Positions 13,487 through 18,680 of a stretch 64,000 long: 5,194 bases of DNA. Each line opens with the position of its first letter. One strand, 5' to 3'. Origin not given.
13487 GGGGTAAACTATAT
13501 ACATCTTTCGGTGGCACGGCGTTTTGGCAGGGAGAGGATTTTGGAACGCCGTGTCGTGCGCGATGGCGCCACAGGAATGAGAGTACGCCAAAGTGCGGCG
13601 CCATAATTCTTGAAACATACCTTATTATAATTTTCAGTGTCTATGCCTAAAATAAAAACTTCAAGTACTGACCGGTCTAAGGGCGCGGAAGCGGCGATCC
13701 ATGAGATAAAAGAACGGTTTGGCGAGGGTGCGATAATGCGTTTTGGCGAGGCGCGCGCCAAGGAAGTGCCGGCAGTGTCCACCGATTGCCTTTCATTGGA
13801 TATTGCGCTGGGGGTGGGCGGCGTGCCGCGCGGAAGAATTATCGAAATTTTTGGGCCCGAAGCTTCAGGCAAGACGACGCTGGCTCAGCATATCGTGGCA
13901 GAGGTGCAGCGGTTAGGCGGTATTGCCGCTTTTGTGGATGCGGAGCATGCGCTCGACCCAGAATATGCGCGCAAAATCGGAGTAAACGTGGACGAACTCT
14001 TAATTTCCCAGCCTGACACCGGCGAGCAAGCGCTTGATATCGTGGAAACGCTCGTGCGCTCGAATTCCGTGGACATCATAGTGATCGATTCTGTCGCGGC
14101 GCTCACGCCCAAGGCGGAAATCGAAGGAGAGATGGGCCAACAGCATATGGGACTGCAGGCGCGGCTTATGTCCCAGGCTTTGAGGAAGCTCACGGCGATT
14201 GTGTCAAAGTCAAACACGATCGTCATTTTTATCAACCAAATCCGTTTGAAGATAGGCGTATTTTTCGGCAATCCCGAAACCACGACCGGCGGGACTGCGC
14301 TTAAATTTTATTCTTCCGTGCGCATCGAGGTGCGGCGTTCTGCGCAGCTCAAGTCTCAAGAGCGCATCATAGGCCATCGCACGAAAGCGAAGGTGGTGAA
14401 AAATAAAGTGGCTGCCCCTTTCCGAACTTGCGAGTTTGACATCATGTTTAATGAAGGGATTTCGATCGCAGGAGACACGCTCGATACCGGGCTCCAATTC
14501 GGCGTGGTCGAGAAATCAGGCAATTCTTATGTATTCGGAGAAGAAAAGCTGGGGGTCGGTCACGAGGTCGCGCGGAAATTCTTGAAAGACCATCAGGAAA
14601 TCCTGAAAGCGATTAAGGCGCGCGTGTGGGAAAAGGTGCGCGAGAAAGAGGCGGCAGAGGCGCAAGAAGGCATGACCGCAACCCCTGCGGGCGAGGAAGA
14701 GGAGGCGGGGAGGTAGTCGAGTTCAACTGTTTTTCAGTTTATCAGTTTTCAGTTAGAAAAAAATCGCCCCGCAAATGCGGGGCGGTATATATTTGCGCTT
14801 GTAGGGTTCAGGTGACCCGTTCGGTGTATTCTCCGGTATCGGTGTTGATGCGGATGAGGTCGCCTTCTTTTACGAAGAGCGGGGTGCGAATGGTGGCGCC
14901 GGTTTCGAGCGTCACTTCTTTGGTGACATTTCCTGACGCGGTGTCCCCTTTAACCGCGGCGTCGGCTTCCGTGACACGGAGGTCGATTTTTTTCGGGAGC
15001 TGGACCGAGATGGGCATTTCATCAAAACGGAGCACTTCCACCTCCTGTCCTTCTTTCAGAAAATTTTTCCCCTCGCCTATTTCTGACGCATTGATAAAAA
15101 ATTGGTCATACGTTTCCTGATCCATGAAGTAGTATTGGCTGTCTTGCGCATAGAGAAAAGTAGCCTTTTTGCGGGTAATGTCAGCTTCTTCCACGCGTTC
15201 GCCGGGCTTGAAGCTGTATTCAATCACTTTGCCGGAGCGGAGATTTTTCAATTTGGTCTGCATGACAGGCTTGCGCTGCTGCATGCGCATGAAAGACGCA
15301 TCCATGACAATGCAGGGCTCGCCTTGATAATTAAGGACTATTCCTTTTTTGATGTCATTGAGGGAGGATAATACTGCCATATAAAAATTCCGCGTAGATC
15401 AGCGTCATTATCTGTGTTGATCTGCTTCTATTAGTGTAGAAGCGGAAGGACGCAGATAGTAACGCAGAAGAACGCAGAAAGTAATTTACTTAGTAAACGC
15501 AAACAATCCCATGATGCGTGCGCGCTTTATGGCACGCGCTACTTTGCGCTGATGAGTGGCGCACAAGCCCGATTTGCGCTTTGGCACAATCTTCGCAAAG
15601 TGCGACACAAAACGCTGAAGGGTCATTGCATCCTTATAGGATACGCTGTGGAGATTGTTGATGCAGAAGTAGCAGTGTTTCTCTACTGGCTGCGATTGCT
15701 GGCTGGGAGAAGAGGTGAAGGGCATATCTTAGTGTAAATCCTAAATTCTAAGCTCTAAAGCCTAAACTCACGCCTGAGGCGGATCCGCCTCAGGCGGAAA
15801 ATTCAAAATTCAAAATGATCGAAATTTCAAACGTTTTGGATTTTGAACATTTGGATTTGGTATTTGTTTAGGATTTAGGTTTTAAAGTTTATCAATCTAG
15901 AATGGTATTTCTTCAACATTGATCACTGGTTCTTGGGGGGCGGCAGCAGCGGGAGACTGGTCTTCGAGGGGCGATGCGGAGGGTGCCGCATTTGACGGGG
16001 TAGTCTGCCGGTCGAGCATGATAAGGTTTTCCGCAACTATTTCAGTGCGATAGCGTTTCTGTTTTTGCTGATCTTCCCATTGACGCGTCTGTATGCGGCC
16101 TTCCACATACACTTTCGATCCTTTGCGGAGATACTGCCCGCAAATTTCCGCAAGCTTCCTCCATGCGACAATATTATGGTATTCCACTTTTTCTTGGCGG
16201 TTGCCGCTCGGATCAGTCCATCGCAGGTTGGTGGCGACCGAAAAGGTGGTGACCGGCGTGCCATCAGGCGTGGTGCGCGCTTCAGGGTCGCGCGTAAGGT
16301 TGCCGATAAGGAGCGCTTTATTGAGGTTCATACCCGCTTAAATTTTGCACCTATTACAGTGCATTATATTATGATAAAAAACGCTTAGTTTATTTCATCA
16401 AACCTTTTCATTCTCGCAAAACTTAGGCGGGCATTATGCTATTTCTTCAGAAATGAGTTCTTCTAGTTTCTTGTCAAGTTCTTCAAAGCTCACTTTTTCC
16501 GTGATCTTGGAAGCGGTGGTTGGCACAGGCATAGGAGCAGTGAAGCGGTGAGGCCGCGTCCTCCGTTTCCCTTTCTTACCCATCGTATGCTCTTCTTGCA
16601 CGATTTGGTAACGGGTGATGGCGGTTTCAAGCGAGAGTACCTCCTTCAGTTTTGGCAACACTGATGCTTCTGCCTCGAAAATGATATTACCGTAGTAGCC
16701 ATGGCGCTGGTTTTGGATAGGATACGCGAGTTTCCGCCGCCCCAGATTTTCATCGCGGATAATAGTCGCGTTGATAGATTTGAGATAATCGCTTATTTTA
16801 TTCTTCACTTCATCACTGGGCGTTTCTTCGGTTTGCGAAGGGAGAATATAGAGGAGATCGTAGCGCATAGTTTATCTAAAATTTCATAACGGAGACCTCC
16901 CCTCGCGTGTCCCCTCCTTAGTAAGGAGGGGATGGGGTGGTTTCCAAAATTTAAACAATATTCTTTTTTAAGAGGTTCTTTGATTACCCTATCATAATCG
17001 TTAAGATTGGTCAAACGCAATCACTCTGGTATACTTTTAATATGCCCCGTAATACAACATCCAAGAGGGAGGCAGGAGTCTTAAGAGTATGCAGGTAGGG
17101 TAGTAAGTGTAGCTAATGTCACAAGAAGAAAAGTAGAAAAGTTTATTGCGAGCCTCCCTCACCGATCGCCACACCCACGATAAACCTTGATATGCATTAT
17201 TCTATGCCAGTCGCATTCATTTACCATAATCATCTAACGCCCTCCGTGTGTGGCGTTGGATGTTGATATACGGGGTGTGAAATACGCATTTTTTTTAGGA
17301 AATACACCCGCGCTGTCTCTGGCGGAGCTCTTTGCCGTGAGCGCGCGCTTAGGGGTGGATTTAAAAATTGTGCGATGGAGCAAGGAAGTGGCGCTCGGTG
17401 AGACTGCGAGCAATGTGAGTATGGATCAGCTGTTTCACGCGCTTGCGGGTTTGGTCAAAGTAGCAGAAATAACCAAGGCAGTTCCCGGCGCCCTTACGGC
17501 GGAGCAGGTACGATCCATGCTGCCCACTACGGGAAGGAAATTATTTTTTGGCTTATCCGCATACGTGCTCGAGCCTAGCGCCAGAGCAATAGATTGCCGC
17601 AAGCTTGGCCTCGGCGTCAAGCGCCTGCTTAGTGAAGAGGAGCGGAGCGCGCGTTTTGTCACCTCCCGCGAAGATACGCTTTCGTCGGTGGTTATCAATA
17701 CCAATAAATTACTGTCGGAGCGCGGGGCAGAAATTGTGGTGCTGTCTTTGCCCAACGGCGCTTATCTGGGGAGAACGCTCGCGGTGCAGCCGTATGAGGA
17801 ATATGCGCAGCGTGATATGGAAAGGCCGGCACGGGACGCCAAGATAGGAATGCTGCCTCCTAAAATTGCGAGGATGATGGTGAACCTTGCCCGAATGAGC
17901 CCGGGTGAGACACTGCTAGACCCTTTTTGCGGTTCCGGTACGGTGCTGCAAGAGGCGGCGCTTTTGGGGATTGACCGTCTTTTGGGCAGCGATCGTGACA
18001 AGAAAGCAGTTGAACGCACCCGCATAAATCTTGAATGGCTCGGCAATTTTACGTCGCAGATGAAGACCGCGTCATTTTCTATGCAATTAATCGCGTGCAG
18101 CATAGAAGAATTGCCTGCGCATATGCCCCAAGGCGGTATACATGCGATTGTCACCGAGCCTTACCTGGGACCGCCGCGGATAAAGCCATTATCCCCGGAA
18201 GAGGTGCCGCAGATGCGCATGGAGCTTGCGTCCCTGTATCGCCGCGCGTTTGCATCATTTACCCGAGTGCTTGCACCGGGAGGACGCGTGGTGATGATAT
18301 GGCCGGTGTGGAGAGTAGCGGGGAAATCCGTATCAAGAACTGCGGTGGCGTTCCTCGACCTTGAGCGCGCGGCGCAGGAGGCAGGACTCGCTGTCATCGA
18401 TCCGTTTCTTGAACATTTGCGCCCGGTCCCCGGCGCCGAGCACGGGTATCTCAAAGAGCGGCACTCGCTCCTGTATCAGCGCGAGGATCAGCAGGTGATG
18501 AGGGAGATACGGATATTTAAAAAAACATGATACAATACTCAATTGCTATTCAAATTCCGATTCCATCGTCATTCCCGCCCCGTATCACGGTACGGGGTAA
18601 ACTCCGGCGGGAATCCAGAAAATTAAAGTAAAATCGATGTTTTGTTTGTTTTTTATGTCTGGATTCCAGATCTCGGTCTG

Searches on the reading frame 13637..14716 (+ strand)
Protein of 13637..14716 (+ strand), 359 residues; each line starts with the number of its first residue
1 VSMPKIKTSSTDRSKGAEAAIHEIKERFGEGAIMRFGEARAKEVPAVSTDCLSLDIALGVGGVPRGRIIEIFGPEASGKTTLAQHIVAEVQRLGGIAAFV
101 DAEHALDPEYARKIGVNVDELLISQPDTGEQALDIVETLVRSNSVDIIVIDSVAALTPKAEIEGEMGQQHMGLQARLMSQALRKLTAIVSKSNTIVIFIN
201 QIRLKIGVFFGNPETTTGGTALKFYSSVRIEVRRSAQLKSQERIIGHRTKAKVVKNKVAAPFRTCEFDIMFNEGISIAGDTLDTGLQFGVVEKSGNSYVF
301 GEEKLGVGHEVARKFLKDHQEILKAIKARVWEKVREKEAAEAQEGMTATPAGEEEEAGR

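Call 78: search_protein_families(library=pfam, proteins=[window:13637-14716:+], max_evalue=0.00001)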
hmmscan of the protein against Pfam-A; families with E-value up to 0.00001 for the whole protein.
window:13637-14716:+ (359 aa): 4 families
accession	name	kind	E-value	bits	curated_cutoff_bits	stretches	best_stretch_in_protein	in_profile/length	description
PF00154.27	RecA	-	1.1e-132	441.7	27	1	18-276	4-262/262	recA bacterial DNA recombination protein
PF21096.2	RecA_C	-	4.9e-13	49.4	27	1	279-334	1-56/57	RecA C-terminal domain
PF08423.17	Rad51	-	2.1e-09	37.5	22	1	42-244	3-218/244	Rad51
PF06745.19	ATPase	-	5.5e-06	26.4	26.6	0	53-122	7-78/231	KaiC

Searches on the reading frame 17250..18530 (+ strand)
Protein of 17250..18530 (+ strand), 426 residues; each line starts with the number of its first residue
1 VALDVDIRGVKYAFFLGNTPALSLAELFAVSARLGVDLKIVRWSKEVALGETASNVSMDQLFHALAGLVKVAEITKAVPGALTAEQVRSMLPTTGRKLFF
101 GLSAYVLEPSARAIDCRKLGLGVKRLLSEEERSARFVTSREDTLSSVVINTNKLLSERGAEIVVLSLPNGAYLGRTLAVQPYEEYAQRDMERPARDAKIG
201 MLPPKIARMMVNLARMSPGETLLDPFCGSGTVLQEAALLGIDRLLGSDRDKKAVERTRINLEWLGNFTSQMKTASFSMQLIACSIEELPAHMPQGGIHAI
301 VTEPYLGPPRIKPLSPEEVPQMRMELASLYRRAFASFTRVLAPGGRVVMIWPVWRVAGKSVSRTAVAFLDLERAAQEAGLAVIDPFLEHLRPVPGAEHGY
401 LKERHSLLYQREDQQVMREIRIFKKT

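Call 78: search_protein_families(library=pfam, proteins=[window:17250-18530:+], max_evalue=0.00001)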
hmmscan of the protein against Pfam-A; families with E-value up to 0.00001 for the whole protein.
window:17250-18530:+ (426 aa): 1 family
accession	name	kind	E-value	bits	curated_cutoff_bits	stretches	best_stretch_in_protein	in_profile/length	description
PF01170.24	UPF0020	-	9.1e-17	61.8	22.3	1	197-261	7-71/197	RMKL-like, methyltransferase domain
